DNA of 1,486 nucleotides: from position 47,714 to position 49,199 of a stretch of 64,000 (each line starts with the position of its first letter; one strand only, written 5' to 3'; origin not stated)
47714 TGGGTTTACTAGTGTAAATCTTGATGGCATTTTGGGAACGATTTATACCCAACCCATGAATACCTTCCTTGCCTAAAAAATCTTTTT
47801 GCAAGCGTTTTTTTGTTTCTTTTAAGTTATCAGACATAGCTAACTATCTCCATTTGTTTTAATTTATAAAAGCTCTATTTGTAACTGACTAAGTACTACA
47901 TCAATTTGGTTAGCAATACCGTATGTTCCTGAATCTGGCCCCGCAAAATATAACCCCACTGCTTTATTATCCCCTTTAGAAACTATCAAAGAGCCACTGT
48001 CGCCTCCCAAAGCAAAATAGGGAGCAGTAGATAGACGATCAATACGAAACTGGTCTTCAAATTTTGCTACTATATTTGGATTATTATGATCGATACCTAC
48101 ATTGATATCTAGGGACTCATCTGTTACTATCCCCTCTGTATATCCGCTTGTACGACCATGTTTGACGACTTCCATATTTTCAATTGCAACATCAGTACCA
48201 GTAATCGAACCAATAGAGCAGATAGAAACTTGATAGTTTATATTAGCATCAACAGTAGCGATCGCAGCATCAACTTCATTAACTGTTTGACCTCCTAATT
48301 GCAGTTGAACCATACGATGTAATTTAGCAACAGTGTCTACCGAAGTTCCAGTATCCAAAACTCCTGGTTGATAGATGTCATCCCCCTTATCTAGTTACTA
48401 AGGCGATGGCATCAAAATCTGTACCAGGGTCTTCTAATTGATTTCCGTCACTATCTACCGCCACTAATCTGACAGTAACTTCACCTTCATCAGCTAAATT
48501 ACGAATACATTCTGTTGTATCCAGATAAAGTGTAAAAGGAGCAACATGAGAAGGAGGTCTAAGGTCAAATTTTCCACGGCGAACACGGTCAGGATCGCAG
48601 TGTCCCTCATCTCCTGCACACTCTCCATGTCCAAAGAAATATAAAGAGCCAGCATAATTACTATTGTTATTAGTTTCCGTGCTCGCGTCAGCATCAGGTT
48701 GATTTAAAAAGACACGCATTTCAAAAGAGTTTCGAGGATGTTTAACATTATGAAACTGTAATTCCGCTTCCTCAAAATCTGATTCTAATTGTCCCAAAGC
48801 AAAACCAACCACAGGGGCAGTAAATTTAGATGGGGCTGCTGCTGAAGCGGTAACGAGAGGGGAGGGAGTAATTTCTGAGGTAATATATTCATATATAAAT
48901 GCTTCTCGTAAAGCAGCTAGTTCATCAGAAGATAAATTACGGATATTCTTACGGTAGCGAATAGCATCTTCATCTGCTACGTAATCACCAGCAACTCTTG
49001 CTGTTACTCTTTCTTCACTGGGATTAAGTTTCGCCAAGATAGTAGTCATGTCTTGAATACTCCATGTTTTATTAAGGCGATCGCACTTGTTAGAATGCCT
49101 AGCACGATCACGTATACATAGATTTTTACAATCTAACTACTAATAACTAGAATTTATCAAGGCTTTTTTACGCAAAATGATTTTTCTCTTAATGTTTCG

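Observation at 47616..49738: Tyrosinase + free shield-domain paralogue + trypsin-like protease + pro-domain-like mini-protein: candidate protease-activated phenoloxidase module, decayed here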

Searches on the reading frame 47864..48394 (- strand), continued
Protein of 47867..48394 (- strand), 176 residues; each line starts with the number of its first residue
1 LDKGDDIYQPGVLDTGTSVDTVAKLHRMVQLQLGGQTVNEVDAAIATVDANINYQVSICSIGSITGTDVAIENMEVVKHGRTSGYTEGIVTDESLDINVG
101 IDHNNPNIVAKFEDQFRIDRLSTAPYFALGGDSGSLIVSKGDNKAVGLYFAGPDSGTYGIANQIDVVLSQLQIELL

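Call 72: find_encoding_contigs(protein=P0012, flank=8000, max_places=3)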
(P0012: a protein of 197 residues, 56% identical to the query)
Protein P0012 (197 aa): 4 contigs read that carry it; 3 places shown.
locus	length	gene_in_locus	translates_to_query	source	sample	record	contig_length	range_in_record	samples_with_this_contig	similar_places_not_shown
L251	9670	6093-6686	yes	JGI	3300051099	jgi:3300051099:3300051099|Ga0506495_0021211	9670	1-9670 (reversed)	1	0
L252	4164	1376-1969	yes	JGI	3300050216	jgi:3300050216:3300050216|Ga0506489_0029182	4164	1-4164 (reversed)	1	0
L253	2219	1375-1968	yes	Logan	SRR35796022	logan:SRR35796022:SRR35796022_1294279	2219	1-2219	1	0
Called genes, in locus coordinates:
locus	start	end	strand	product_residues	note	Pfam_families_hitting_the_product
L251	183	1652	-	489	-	PF04715:, PF00425:Chorismate_bind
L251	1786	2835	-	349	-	PF00579:tRNA-synt_1b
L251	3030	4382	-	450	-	PF00291:PALP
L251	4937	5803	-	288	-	PF13354:Beta-lactamase2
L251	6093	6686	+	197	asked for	-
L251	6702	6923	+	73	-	-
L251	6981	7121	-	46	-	-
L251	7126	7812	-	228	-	PF00625:Guanylate_kin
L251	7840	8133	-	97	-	PF04025:RemA-like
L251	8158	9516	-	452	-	PF00275:EPSP_synthase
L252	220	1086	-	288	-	PF13354:Beta-lactamase2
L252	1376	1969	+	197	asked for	-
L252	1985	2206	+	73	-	-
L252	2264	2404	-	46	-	-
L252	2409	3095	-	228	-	PF00625:Guanylate_kin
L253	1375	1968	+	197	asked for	-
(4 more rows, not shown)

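Call 84: search_protein_families(library=padloc, proteins=[P0223, L254:6664-7983:+, L005:7434-8522:+], max_evalue=0.01)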
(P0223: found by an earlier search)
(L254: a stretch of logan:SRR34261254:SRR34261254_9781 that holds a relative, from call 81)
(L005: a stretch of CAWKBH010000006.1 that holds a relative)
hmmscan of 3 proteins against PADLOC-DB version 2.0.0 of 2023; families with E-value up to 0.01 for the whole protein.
P0223 (356 aa): 0 families

L254:6664-7983:+ (439 aa): 0 families

L005:7434-8522:+ (362 aa): 0 families

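Call 85: search_protein_families(library=pfam, proteins=[P0223, L254:6664-7983:+, L018:8250-9860:+, L018:7817-8179:+, L019:11315-13171:-, L018:10001-11113:+], max_evalue=0.01)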
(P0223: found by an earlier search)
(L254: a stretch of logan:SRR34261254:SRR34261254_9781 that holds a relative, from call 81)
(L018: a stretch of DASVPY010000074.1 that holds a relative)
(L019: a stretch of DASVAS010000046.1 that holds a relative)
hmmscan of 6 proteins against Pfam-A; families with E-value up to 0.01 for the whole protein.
P0223 (356 aa): 4 families
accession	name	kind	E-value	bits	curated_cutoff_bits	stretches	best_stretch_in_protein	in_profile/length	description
PF25819.1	Nal1_C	-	9.8e-05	22.1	26.1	1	251-324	151-216/268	Nal1 C-terminal domain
PF08192.17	Peptidase_S64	-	0.00049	19.1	23.6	1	225-328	588-653/692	Peptidase family S64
PF25608.1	NAL1_N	-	0.0022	18.1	27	1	52-94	27-69/80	NARROW LEAF 1 N-terminal domain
PF00949.27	Peptidase_S7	-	0.008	16.5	20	0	310-348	95-128/131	Peptidase S7, Flavivirus NS3 serine protease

L254:6664-7983:+ (439 aa): 2 families
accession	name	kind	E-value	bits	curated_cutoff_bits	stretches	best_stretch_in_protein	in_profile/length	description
PF00264.25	Tyrosinase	-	2.1e-42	146.3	22.6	1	62-238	3-213/214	Common central domain of tyrosinase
PF25271.1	DUF7868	-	0.00018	21.9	25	1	306-361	41-94/158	Domain of unknown function (DUF7868)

L018:8250-9860:+ (536 aa): 1 family
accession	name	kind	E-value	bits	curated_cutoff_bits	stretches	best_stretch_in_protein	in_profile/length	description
PF00264.25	Tyrosinase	-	4.6e-27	96.2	22.6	1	123-310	2-213/214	Common central domain of tyrosinase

L018:7817-8179:+ (120 aa): 0 families

L019:11315-13171:- (618 aa): 1 family
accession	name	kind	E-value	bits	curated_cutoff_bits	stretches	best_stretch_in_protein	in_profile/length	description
PF00264.25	Tyrosinase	-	8.4e-46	157.5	22.6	1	29-259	2-213/214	Common central domain of tyrosinase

L018:10001-11113:+ (370 aa): 3 families
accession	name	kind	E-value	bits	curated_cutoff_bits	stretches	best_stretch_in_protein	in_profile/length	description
PF25819.1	Nal1_C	-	2.4e-06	27.4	26.1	1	268-346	155-229/268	Nal1 C-terminal domain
PF25608.1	NAL1_N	-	0.00067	19.8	27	1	51-93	28-73/80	NARROW LEAF 1 N-terminal domain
PF00949.27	Peptidase_S7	-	0.0049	17.2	20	1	323-345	95-116/131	Peptidase S7, Flavivirus NS3 serine protease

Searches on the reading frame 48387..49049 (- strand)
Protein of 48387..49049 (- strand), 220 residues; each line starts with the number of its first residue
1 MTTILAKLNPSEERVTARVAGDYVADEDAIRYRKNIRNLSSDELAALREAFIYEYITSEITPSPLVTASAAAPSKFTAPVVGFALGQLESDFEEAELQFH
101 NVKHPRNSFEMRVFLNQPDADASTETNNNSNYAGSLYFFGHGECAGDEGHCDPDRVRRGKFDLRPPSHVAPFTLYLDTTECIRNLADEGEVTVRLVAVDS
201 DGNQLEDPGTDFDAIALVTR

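Call 3: search_protein_families(library=pfam, proteins=[window:48387-49049:-], max_evalue=1)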
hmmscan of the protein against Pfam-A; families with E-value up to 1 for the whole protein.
window:48387-49049:- (220 aa): 4 families
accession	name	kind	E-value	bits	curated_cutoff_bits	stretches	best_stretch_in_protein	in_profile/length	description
PF25271.1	DUF7868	-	8.5e-05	23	25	1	87-142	41-94/158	Domain of unknown function (DUF7868)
PF12143.14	PPO1_KFDV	-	0.0069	16.9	26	1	89-144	24-79/130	Chloroplastic Polyphenol Oxidase C-terminal domain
PF18132.6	Tyrosinase_C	-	0.028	15.5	26.9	1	107-146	15-55/121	Tyrosinase C-terminal domain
PF14583.12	Pectate_lyase22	-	0.086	12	30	1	19-55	84-120/386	Oligogalacturonate lyase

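Call 4: search_protein_families(library=ncbifam, proteins=[window:48387-49049:-], max_evalue=1)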
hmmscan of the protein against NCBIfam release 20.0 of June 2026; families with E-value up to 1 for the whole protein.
window:48387-49049:- (220 aa): 0 families

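Call 6: find_homologous_proteins(query=window:48387-49049:-, max_evalue=0.001)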
Query window:48387-49049:- (220 aa): 4 proteins with E <= 0.001 among 670 candidates.
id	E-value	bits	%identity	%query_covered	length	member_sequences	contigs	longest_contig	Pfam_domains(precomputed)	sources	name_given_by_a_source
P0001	1.2e-142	491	100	100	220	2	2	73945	-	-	-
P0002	3.4e-25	107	51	41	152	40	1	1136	-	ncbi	-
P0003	1.6e-21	95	47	49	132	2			-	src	-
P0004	3.5e-20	91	45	49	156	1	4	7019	-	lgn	-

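Call 8: find_related_loci(query=window:48387-49049:-, collection=genome_contigs, flank=8000)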
Query window:48387-49049:- (220 aa) in genome_contigs; peptide patterns used: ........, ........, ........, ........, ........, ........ (x = any residue, [..] = any of these).
63 stretches matched a pattern; 4 encode a relative of the query (tblastn E <= 1e-3); 4 distinct loci.
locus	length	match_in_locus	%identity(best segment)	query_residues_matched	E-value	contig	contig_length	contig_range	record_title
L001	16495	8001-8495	54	55-218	2e-52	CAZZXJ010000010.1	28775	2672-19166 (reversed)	MAG: uncultured Stigonema sp. isolate Brown_AA.bin.3 genome assembly, contig: NODE_20_length_28775_cov_14.783043, whole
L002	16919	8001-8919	43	45-220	2e-37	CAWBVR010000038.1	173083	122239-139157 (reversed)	MAG: Candidatus Eremiobacteraeota bacterium isolate MFD04580.bin.2.72 genome assembly, contig: contig_5729, whole genome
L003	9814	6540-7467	41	68-220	1e-34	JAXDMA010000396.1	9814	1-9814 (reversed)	MAG: Vulcanimicrobiota bacterium isolate BP_630 scaffold_5592296, whole genome shotgun sequence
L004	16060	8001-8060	76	147-167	3e-5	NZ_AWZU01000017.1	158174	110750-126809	Bradyrhizobium sp. ARR65 BraARR65DRAFT_scaffold_16.17_C, whole genome shotgun sequence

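Call 21: search_protein_families(library=pfam, proteins=[L001:7170-8546:+, L002:7143-8483:+, L002:8485-8925:+], max_evalue=0.1)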
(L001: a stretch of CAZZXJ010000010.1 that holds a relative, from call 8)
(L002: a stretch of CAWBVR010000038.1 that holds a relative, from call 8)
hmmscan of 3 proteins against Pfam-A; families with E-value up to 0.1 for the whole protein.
L001:7170-8546:+ (458 aa): 3 families
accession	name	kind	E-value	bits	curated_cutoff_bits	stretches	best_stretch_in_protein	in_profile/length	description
PF00264.25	Tyrosinase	-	1.8e-35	123.7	22.6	1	64-234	3-213/214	Common central domain of tyrosinase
PF25271.1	DUF7868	-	2.3e-05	24.9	25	1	308-363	40-93/158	Domain of unknown function (DUF7868)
PF18132.6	Tyrosinase_C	-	0.053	14.6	26.9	1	328-368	14-55/121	Tyrosinase C-terminal domain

L002:7143-8483:+ (446 aa): 1 family
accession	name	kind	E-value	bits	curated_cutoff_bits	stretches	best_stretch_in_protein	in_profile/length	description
PF00264.25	Tyrosinase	-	1.4e-32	114.2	22.6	1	61-233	3-213/214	Common central domain of tyrosinase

L002:8485-8925:+ (146 aa): 0 families

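Call 81: find_encoding_contigs(protein=P0223, flank=10000, max_places=4)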
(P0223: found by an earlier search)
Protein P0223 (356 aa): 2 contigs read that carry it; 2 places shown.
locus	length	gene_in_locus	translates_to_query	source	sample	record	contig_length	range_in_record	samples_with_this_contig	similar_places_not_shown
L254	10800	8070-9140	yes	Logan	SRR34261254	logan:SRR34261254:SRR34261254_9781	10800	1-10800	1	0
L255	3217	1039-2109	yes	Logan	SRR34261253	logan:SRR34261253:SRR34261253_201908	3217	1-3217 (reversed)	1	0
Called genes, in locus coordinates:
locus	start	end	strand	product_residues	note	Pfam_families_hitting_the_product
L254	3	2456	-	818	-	?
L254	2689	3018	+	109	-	-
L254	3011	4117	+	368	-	PF01381:HTH_3, PF06114:Peptidase_M78 (weak)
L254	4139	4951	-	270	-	PF02517:Rce1-like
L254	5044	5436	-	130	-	PF14250:AbrB-like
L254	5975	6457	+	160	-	-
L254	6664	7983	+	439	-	PF00264:Tyrosinase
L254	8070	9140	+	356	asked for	-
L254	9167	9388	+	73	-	-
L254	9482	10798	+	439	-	?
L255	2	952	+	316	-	?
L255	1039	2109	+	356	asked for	-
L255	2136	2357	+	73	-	-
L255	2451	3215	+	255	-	?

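Call 84: search_protein_families(library=padloc, proteins=[P0223, L254:6664-7983:+], max_evalue=0.01)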
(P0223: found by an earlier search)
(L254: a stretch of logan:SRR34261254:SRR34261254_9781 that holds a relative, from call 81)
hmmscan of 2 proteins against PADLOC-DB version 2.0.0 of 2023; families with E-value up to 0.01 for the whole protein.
P0223 (356 aa): 0 families

L254:6664-7983:+ (439 aa): 0 families

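Call 85: search_protein_families(library=pfam, proteins=[P0223, L254:6664-7983:+], max_evalue=0.01)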
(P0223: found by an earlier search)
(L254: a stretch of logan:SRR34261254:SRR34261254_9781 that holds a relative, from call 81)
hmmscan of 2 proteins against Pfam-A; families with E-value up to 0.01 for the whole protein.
P0223 (356 aa): 4 families
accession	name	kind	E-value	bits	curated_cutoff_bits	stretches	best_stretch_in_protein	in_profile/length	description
PF25819.1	Nal1_C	-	9.8e-05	22.1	26.1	1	251-324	151-216/268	Nal1 C-terminal domain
PF08192.17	Peptidase_S64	-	0.00049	19.1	23.6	1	225-328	588-653/692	Peptidase family S64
PF25608.1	NAL1_N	-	0.0022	18.1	27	1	52-94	27-69/80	NARROW LEAF 1 N-terminal domain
PF00949.27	Peptidase_S7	-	0.008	16.5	20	0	310-348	95-128/131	Peptidase S7, Flavivirus NS3 serine protease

L254:6664-7983:+ (439 aa): 2 families
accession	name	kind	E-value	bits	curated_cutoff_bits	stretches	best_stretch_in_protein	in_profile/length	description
PF00264.25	Tyrosinase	-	2.1e-42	146.3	22.6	1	62-238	3-213/214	Common central domain of tyrosinase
PF25271.1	DUF7868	-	0.00018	21.9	25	1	306-361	41-94/158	Domain of unknown function (DUF7868)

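Call 89: search_solved_structures(query=A9, max_evalue=10, show_alignments=1)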
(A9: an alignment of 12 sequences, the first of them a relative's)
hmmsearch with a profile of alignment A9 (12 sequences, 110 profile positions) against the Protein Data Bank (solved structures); distinct sequences matched with E-value up to 10: 9.
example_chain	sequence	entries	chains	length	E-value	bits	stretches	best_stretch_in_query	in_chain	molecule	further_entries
8hau_A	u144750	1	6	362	0.012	18.7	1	51-92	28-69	Protein NARROW LEAF 1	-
8pme_A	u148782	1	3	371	0.012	18.6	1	51-92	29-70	Narrow leaf 1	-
8hat_F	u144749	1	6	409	0.014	18.5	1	51-92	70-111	Protein NARROW LEAF 1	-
8pml_A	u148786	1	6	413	0.014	18.5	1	51-92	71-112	Protein NARROW LEAF 1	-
8pmg_A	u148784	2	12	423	0.014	18.4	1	51-92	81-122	Protein NARROW LEAF 1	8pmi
7y77_A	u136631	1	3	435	0.015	18.4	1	51-92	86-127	Protein NARROW LEAF 1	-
8pmm_A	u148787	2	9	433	0.015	18.4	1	51-92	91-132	Protein NARROW LEAF 1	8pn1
8has_A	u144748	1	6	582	0.021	17.9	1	51-92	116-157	Protein NARROW LEAF 1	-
8pn2_A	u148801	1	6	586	0.021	17.9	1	51-92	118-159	Protein NARROW LEAF 1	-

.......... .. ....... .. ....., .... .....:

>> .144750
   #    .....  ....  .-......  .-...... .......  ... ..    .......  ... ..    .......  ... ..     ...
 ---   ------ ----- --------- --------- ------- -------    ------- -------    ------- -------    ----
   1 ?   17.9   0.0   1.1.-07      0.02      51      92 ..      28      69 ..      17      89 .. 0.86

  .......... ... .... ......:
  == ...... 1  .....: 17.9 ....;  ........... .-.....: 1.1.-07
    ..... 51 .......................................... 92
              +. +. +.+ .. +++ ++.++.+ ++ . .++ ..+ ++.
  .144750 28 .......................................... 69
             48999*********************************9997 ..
